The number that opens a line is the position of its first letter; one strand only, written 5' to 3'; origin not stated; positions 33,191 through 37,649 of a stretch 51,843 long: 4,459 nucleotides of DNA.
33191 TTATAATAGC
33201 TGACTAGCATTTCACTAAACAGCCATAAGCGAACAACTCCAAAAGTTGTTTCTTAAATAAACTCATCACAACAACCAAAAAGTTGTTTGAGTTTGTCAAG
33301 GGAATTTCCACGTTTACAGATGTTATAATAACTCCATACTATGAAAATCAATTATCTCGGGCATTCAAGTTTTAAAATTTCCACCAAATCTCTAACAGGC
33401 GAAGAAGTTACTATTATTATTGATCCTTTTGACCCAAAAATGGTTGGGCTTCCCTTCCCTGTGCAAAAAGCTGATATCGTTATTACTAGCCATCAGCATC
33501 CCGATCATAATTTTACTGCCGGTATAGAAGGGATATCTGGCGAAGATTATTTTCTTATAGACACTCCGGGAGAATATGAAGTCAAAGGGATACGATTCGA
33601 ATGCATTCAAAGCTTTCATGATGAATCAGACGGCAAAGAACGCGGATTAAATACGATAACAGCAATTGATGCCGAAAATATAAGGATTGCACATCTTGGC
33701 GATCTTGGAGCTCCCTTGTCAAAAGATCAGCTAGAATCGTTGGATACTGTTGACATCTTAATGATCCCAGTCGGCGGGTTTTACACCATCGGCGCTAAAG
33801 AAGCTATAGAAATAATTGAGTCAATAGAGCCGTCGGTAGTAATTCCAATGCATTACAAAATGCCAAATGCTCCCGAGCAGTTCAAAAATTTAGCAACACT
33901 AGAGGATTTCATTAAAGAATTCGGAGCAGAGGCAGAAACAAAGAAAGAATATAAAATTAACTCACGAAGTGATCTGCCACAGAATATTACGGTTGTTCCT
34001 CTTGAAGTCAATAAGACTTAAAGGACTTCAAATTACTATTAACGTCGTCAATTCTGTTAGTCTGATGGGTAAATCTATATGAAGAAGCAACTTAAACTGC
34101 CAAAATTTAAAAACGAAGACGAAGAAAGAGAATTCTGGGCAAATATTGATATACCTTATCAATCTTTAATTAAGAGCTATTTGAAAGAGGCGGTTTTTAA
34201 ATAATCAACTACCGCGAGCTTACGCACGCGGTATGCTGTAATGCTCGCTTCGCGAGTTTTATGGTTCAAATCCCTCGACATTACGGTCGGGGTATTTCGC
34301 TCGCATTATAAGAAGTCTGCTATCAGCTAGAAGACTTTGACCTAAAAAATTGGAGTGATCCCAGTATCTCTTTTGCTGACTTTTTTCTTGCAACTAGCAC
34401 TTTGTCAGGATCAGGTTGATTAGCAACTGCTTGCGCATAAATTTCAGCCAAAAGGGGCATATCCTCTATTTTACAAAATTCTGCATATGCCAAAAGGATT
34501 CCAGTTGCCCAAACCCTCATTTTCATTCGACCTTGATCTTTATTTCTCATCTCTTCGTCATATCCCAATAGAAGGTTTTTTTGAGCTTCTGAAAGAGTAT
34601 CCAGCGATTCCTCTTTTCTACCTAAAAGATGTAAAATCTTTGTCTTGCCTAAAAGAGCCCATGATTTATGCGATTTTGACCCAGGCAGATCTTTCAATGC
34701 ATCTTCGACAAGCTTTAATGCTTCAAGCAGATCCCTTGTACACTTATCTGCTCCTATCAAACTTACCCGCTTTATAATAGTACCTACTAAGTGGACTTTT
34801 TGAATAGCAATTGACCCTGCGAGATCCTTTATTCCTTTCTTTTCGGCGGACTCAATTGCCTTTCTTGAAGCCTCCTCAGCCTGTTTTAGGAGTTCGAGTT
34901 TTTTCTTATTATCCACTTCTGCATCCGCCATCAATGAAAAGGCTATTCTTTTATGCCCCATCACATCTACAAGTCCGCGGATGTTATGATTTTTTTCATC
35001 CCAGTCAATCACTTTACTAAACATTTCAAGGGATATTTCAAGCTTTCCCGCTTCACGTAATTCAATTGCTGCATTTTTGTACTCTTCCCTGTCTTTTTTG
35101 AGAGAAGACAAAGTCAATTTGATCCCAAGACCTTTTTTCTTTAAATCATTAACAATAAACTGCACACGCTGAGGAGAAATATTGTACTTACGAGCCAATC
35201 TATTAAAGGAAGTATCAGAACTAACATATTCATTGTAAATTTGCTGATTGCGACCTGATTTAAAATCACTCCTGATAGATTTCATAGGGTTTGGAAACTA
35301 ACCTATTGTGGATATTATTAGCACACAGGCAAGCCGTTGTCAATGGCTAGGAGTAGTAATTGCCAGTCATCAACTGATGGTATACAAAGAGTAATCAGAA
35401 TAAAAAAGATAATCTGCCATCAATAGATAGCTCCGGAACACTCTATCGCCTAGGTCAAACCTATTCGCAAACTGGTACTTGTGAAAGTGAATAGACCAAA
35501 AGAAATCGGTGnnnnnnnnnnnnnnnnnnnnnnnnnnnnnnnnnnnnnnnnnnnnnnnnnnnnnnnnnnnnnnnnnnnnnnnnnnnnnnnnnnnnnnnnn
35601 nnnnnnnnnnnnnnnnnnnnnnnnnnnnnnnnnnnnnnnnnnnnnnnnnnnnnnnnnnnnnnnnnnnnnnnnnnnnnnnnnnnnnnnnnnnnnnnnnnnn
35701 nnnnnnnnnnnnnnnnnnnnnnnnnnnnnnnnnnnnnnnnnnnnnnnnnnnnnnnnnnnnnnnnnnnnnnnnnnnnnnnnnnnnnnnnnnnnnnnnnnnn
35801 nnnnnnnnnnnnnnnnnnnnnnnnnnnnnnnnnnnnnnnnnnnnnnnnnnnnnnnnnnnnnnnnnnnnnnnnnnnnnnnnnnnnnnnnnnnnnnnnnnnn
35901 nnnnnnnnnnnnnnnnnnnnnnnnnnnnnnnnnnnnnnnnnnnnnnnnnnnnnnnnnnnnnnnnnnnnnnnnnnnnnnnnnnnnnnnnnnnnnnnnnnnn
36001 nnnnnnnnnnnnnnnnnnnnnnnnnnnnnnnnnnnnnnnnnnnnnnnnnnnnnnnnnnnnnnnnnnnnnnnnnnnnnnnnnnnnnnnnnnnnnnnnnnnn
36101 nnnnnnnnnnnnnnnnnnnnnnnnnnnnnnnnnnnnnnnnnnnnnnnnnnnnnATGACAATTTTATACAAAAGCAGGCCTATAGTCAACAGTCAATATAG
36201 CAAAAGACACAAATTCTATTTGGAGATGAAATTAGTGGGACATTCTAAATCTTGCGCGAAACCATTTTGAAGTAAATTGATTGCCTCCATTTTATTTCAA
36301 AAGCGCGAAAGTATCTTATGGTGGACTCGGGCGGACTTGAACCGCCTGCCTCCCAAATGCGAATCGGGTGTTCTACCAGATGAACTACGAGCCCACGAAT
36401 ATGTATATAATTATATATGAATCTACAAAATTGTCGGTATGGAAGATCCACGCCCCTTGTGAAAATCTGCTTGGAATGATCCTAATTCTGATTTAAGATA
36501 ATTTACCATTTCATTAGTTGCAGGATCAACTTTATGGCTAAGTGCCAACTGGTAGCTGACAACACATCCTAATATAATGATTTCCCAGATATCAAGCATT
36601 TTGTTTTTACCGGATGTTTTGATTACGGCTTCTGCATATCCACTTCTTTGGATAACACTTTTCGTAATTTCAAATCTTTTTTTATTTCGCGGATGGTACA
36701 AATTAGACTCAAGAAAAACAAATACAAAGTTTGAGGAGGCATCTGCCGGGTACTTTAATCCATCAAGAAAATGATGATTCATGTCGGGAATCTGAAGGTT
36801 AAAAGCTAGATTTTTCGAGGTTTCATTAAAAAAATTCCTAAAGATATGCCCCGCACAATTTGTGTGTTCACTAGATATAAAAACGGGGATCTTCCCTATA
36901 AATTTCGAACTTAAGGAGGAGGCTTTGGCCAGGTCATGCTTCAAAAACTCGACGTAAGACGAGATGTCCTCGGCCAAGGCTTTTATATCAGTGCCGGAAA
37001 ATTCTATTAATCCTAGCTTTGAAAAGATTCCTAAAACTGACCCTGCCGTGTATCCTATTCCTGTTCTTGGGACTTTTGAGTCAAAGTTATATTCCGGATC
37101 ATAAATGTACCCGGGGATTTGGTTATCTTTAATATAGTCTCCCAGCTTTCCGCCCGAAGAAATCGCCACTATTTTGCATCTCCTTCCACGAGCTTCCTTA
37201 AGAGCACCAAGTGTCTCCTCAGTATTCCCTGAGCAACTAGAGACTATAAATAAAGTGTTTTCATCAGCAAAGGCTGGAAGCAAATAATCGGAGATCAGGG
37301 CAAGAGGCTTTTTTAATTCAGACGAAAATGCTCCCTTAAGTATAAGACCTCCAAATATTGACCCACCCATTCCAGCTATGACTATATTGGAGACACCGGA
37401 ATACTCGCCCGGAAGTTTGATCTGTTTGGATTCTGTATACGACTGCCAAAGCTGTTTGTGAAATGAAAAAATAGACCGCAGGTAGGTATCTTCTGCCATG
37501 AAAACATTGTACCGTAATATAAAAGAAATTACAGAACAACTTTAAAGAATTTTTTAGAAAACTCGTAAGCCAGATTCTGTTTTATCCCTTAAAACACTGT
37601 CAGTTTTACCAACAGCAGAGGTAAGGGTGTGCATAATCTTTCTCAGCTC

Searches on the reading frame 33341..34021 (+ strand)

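Call 39: search_protein_families(library=pfam, proteins=[window:33341-34021:+], max_evalue=0.001)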
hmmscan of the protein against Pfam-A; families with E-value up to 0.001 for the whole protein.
window:33341-34021:+ (226 aa): 2 families
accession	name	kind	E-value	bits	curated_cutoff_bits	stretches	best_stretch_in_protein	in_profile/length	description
PF13483.12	Lactamase_B_3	-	1.5e-44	152.3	24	1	2-171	1-160/160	Beta-lactamase superfamily domain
PF12706.13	Lactamase_B_2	-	2.1e-11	44.2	27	1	73-172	90-200/200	Beta-lactamase superfamily domain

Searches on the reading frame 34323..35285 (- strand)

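Call 39: search_protein_families(library=pfam, proteins=[window:34323-35285:-], max_evalue=0.001)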
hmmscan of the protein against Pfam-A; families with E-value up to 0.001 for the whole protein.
window:34323-35285:- (320 aa): 1 family
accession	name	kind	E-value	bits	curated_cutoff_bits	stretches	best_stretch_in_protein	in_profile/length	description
PF12298.14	Bot1p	-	0.00099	19.7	23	0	14-45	23-54/172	Eukaryotic mitochondrial regulator protein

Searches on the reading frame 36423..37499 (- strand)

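Call 39: search_protein_families(library=pfam, proteins=[window:36423-37499:-], max_evalue=0.001)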
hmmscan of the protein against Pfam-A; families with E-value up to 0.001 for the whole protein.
window:36423-37499:- (358 aa): 2 families
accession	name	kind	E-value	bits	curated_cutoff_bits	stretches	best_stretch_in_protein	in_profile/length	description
PF10432.14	bact-PGI_C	-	2.8e-29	102.4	24.5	1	192-339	4-151/151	Bacterial phospho-glucose isomerase C-terminal SIS domain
PF01380.27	SIS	-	0.00082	19.6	25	0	37-115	6-88/131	SIS domain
